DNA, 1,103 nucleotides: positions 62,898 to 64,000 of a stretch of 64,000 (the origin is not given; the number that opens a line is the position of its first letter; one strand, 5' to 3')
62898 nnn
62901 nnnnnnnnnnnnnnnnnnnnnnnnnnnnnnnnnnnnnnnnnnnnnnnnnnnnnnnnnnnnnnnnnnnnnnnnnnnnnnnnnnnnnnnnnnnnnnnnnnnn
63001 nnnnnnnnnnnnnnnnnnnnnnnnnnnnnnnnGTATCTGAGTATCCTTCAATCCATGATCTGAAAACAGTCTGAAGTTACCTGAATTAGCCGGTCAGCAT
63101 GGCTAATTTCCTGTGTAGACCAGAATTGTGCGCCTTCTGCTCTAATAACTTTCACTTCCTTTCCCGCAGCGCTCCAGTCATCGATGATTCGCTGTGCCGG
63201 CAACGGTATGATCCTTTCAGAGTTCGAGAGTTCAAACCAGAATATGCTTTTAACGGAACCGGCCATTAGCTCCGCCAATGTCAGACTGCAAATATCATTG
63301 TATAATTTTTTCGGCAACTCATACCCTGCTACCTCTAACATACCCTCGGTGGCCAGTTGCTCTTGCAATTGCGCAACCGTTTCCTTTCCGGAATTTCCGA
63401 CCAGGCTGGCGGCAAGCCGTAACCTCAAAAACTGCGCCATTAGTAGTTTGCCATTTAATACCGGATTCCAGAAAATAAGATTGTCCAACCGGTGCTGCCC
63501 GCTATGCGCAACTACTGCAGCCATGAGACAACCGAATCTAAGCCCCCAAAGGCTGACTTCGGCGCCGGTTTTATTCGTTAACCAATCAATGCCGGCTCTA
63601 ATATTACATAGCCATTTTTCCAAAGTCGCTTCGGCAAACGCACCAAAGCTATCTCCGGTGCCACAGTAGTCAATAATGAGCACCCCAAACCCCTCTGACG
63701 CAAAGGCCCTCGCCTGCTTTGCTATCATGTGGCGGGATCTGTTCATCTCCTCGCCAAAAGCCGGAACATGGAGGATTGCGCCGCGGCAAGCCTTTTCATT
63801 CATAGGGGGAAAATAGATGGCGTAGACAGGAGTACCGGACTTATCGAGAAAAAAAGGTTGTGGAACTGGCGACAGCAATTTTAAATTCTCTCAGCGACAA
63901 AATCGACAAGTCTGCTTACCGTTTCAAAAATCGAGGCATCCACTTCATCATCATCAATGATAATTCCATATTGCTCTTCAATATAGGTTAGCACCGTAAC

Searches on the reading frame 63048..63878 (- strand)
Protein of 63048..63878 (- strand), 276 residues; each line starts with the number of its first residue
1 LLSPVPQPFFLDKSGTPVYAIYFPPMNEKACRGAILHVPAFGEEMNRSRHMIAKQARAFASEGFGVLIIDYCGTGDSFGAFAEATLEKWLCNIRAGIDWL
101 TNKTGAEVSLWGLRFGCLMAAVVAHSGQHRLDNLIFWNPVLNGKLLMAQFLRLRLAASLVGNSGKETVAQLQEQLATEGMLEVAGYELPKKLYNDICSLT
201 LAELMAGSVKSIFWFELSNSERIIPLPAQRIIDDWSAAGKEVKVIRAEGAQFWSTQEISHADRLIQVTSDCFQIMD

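Call 26: search_protein_families(library=ncbifam, proteins=[window:63048-63878:-], max_evalue=0.00001)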
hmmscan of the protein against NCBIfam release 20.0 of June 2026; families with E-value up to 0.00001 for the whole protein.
window:63048-63878:- (276 aa): 2 families
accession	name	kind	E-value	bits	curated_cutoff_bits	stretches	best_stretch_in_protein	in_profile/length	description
TIGR03101.1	hydr2_PEP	hypoth_equivalog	3.7e-76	256.2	202.75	1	7-271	1-264/266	hydrolase 2, exosortase A system-associated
TIGR03100.1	hydr1_PEP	hypoth_equivalog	7.2e-08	32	168.45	1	50-150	44-144/274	hydrolase 1, exosortase A system-associated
